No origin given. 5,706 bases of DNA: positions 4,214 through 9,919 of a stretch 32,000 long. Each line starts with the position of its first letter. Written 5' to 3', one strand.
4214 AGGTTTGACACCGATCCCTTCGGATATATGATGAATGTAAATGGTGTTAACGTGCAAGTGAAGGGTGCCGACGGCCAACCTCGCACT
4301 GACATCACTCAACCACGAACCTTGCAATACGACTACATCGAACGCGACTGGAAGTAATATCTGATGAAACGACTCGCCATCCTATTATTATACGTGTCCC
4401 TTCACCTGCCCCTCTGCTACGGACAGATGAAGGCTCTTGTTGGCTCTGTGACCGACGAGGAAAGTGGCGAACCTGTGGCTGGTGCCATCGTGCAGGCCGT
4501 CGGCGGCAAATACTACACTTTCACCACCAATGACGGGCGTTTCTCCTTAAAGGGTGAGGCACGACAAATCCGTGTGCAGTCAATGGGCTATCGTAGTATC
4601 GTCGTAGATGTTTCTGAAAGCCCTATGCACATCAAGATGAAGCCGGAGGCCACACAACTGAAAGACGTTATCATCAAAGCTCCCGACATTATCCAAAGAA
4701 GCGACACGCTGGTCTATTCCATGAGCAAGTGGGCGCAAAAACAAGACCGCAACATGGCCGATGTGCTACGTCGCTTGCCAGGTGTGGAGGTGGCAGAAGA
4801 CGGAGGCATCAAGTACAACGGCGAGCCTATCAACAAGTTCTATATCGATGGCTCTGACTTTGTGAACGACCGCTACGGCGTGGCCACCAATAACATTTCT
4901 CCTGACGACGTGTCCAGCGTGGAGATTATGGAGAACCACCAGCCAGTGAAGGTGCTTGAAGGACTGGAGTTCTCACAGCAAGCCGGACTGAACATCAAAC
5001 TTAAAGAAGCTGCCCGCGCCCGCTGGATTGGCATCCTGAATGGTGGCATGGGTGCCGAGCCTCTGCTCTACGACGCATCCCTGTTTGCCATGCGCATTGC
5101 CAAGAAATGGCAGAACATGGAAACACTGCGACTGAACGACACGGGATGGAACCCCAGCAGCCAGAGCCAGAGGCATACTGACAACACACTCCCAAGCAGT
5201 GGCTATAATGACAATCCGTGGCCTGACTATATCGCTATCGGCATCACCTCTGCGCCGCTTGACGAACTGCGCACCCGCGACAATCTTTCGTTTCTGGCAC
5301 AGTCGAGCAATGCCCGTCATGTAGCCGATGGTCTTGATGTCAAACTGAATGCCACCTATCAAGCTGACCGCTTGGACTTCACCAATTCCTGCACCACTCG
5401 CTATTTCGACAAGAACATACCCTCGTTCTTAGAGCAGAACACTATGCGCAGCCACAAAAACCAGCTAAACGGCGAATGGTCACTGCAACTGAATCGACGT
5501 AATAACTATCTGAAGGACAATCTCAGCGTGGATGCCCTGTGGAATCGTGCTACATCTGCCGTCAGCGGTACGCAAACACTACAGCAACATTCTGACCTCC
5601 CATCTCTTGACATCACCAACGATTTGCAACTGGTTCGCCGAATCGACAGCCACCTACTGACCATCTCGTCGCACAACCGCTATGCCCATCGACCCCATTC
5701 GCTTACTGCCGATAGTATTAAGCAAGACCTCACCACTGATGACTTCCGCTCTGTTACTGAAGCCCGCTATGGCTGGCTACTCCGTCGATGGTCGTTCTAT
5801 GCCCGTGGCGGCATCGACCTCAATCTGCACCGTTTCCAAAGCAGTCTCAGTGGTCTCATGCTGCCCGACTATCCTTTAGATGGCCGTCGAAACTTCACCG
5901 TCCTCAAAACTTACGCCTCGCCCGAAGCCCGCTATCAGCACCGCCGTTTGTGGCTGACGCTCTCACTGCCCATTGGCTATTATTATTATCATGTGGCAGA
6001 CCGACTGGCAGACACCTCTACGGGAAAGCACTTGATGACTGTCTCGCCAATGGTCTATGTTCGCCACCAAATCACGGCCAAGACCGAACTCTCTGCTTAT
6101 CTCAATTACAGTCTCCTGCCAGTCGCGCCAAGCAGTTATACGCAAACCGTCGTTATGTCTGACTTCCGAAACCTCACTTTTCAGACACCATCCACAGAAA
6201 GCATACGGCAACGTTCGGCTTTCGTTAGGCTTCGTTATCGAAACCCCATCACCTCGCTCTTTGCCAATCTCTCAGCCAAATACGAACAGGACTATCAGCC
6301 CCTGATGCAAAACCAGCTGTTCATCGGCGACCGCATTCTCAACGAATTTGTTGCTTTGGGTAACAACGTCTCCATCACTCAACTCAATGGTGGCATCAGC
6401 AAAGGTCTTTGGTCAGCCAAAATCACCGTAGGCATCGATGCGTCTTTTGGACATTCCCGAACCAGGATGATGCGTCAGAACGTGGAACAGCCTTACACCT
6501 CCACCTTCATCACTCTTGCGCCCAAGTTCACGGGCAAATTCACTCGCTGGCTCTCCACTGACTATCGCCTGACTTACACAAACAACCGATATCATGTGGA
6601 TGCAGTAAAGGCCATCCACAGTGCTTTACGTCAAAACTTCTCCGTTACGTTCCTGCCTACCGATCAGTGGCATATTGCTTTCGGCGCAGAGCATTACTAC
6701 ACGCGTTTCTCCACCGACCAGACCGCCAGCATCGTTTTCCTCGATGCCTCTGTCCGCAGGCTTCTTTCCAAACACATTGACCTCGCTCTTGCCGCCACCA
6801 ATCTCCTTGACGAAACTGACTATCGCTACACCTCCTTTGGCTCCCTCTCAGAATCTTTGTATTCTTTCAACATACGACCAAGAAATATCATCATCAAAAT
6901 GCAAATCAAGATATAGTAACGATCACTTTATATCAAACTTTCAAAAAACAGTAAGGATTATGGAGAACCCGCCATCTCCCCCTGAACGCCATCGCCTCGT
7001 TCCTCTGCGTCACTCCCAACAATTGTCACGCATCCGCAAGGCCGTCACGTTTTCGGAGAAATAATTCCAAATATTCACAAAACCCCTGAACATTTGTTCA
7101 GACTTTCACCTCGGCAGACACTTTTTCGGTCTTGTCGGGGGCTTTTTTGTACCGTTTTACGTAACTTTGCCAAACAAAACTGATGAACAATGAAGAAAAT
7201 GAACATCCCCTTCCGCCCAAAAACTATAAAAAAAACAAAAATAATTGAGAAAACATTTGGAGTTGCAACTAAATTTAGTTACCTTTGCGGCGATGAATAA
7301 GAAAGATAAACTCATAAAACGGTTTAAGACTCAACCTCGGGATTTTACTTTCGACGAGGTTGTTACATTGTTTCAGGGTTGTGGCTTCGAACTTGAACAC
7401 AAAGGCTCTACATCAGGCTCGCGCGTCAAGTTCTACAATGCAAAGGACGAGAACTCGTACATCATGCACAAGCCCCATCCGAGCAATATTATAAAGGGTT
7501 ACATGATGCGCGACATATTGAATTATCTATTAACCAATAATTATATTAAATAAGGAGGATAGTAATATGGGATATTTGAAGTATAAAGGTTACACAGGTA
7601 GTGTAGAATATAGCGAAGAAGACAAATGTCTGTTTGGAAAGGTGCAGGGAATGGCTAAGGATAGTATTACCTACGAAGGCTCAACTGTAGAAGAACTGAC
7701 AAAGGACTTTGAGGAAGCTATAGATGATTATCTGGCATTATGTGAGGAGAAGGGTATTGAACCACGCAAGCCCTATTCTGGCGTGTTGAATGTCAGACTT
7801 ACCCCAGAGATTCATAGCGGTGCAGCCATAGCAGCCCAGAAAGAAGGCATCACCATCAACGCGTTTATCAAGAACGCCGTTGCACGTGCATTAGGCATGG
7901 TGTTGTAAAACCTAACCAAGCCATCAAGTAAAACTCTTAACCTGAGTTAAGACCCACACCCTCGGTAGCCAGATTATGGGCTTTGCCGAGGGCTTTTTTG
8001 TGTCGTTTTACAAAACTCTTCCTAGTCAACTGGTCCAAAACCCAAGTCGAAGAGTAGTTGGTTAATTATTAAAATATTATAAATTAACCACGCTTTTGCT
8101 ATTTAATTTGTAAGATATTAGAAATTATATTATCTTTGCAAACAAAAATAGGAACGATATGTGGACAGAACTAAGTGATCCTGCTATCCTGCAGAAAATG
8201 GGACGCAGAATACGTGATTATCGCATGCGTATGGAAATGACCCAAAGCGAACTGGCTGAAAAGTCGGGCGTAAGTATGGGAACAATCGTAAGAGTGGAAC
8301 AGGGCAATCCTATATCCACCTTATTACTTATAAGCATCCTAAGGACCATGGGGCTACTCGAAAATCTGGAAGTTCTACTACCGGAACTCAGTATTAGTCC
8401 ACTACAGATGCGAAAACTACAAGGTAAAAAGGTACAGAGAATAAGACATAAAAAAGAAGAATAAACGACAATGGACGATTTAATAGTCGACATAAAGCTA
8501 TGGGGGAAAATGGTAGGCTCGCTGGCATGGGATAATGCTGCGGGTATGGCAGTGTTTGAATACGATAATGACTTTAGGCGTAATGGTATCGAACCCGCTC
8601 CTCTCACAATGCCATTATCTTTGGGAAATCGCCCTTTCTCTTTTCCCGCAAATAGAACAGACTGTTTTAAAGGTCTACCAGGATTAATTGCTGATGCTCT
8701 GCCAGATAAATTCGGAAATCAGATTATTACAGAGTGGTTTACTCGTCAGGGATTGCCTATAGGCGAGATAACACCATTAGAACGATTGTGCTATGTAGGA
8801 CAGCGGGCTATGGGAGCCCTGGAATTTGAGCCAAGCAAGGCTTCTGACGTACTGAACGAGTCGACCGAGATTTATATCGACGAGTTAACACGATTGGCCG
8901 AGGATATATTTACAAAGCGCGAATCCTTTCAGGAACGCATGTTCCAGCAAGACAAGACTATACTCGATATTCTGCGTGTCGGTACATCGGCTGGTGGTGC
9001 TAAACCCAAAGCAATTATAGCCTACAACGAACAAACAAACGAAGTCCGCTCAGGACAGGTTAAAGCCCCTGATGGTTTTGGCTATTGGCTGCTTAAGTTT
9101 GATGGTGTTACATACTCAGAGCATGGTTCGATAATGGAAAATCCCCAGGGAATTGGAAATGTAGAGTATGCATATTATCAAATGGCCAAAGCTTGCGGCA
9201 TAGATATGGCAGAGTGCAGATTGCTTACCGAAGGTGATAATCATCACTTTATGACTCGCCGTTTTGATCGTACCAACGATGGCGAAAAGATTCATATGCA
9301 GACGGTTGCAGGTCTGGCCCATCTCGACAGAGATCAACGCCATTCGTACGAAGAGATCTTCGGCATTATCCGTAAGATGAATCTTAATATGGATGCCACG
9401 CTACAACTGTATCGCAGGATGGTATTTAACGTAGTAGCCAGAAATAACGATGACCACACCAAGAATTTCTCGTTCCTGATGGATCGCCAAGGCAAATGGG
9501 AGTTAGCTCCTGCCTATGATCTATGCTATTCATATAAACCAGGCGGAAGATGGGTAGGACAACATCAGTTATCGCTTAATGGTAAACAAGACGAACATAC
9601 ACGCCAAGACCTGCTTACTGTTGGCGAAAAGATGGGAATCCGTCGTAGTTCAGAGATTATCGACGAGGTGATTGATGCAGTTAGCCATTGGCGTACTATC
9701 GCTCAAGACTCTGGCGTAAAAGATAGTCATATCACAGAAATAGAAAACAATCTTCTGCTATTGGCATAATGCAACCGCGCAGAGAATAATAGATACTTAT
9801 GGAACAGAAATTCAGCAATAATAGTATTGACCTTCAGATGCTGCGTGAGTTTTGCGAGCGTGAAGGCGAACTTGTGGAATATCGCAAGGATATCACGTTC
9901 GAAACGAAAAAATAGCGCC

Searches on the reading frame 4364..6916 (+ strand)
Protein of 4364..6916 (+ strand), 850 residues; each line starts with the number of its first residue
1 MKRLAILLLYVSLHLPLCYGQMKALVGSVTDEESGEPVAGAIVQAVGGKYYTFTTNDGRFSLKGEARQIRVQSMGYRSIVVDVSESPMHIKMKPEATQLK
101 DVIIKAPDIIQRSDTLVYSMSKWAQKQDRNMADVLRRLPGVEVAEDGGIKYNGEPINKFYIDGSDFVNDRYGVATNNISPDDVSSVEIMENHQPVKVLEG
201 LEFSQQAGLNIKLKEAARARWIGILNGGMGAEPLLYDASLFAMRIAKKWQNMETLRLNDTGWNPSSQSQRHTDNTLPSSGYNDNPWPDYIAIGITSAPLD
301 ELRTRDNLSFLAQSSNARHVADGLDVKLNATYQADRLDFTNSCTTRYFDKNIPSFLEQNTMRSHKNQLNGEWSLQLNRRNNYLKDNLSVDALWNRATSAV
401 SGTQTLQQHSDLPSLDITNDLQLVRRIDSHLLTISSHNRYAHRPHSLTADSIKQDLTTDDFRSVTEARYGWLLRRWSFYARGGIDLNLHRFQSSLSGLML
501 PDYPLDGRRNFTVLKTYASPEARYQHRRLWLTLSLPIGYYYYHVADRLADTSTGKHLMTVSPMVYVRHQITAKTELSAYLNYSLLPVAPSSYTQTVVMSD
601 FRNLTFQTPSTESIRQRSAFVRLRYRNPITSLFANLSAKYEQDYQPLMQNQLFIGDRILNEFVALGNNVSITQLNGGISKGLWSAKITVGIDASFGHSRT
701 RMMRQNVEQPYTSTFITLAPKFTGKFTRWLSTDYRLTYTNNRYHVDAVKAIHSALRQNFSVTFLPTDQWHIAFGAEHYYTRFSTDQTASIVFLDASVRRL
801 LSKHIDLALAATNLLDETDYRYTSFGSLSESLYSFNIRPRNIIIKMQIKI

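Call 36: search_protein_families(library=pfam, proteins=[window:4364-6916:+], max_evalue=0.001)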
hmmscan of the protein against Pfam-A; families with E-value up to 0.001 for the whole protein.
window:4364-6916:+ (850 aa): 3 families
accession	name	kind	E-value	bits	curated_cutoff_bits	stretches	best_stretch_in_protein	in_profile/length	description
PF13715.12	CarbopepD_reg_2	-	3e-09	37.2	32.2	1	27-104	3-88/88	CarboxypepD_reg-like domain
PF13620.12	CarboxypepD_reg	-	3.4e-07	30.9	32.3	1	25-81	2-64/82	Carboxypeptidase regulatory-like domain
PF07715.20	Plug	-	7.6e-06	26.8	23.9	1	117-190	11-92/107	TonB-dependent Receptor Plug Domain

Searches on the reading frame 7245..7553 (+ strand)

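Call 36: search_protein_families(library=pfam, proteins=[window:7245-7553:+], max_evalue=0.001)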
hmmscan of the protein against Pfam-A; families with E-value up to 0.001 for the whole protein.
window:7245-7553:+ (102 aa): 1 family
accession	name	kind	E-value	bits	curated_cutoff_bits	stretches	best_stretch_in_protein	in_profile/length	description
PF07927.17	HicA_toxin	-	6e-09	36.3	27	1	37-93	2-54/58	HicA toxin of bacterial toxin-antitoxin,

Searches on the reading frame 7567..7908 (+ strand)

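Call 36: search_protein_families(library=pfam, proteins=[window:7567-7908:+], max_evalue=0.001)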
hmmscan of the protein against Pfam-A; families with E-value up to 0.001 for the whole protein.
window:7567-7908:+ (113 aa): 1 family
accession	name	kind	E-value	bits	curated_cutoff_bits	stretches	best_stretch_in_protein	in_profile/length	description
PF05534.18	HicB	-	8.3e-20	70.9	21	1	55-104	1-50/51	HicB family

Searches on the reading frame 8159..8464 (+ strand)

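Call 36: search_protein_families(library=pfam, proteins=[window:8159-8464:+], max_evalue=0.001)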
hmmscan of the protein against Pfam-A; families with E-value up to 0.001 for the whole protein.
window:8159-8464:+ (101 aa): 3 families
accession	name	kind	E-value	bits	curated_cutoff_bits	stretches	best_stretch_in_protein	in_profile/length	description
PF01381.28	HTH_3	-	1.1e-08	35.5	23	1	18-65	1-49/55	Helix-turn-helix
PF13560.12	HTH_31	-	8.1e-07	29.7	27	1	14-51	2-39/64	Helix-turn-helix domain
PF01371.25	Trp_repressor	-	0.00056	20.4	27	1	11-47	32-70/88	Trp repressor protein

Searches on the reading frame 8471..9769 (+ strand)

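Call 36: search_protein_families(library=pfam, proteins=[window:8471-9769:+], max_evalue=0.001)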
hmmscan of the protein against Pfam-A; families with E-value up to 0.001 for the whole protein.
window:8471-9769:+ (432 aa): 2 families
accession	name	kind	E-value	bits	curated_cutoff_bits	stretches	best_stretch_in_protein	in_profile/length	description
PF07804.18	HipA_C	-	2.5e-56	191.1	30.5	1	172-406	1-212/213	HipA-like C-terminal domain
PF13657.11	Couple_hipA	-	6.9e-16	59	22.5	1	7-119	2-98/99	HipA N-terminal domain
